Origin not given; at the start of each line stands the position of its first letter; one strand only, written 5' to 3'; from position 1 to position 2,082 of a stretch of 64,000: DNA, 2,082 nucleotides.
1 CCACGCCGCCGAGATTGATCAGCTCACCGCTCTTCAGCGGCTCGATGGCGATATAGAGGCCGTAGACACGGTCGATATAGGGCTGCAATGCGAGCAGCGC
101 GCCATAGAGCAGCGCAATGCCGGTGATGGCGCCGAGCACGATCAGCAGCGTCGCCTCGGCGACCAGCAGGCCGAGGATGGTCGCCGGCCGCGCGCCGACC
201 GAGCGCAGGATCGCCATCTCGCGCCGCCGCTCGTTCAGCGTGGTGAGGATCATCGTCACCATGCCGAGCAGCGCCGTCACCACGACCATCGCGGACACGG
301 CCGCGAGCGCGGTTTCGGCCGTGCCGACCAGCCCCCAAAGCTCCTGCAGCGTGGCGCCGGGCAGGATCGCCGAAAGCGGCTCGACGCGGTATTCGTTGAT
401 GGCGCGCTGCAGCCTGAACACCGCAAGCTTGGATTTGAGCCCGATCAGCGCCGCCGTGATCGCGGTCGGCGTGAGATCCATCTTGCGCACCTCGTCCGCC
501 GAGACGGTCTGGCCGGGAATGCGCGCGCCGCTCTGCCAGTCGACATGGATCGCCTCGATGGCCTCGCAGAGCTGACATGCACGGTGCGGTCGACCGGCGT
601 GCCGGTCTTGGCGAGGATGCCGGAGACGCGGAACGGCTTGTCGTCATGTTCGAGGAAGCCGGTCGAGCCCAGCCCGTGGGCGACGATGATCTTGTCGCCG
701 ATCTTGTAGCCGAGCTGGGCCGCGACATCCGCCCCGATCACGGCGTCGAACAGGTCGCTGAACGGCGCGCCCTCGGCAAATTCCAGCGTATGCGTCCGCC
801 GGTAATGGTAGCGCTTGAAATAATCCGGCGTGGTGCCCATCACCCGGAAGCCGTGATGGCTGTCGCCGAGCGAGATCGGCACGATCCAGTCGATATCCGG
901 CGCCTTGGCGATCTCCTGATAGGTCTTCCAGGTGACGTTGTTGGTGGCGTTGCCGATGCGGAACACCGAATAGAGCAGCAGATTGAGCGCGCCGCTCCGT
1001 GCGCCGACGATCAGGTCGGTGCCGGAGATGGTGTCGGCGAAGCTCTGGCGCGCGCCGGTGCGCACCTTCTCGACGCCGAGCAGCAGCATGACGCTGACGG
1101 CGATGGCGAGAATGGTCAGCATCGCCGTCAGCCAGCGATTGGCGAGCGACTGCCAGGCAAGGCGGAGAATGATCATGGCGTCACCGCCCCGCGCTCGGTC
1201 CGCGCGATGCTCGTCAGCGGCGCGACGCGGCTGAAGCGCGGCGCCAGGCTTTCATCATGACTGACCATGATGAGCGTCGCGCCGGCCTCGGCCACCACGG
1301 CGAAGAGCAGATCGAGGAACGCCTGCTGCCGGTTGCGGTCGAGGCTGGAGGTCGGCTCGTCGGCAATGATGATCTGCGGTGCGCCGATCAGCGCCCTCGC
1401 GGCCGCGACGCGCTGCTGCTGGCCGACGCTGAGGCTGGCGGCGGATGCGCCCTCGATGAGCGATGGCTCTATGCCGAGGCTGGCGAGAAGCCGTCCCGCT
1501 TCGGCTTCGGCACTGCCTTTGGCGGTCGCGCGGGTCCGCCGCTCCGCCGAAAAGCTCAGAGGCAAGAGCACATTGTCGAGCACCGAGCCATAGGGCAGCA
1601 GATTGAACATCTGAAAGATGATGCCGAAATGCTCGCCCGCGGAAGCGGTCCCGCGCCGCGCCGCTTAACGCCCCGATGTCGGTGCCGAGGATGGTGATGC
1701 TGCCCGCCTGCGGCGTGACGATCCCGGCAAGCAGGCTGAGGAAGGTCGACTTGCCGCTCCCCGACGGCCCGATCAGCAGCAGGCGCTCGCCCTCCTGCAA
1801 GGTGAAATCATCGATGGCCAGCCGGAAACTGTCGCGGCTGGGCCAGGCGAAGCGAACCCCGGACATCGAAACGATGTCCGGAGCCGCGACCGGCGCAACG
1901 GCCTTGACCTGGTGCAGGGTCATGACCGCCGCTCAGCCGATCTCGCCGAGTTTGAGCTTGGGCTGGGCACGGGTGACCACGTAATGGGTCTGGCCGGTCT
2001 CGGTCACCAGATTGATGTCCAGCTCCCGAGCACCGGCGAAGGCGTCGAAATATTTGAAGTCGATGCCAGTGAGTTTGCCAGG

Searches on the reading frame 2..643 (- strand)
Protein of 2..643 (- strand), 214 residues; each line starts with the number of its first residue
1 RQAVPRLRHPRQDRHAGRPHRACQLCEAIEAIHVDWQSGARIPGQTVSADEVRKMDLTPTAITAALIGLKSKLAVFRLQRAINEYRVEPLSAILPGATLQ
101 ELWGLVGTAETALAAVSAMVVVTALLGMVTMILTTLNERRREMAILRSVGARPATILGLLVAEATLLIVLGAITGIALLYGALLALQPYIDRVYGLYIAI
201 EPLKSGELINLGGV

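Call 45: search_protein_families(library=pfam, proteins=[window:2-643:-], max_evalue=0.0001)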
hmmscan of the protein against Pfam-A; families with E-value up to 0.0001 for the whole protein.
window:2-643:- (214 aa): 1 family
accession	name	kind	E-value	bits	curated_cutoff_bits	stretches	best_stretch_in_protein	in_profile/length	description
PF02687.27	FtsX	-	9.4e-14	51.9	25.5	1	115-198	2-86/120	FtsX-like permease C-terminal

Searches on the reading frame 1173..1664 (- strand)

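Call 45: search_protein_families(library=pfam, proteins=[window:1173-1664:-], max_evalue=0.0001)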
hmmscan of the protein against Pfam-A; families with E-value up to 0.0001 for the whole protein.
window:1173-1664:- (163 aa): 1 family
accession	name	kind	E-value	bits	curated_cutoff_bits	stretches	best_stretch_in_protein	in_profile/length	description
PF00005.33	ABC_tran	-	4.2e-12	47.3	25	1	7-106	55-137/137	ABC transporter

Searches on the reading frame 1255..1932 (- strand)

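Call 90: search_protein_families(library=pfam, proteins=[window:1255-1932:-], max_evalue=0.001)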
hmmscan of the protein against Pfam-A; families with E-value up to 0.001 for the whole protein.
window:1255-1932:- (225 aa): 2 families
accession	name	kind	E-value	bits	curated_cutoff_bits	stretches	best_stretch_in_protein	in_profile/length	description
PF00005.33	ABC_tran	-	5.6e-13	50.1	25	1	42-92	5-52/137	ABC transporter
PF13555.12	AAA_29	-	7.9e-05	22.8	27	1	44-75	18-49/61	P-loop containing region of AAA domain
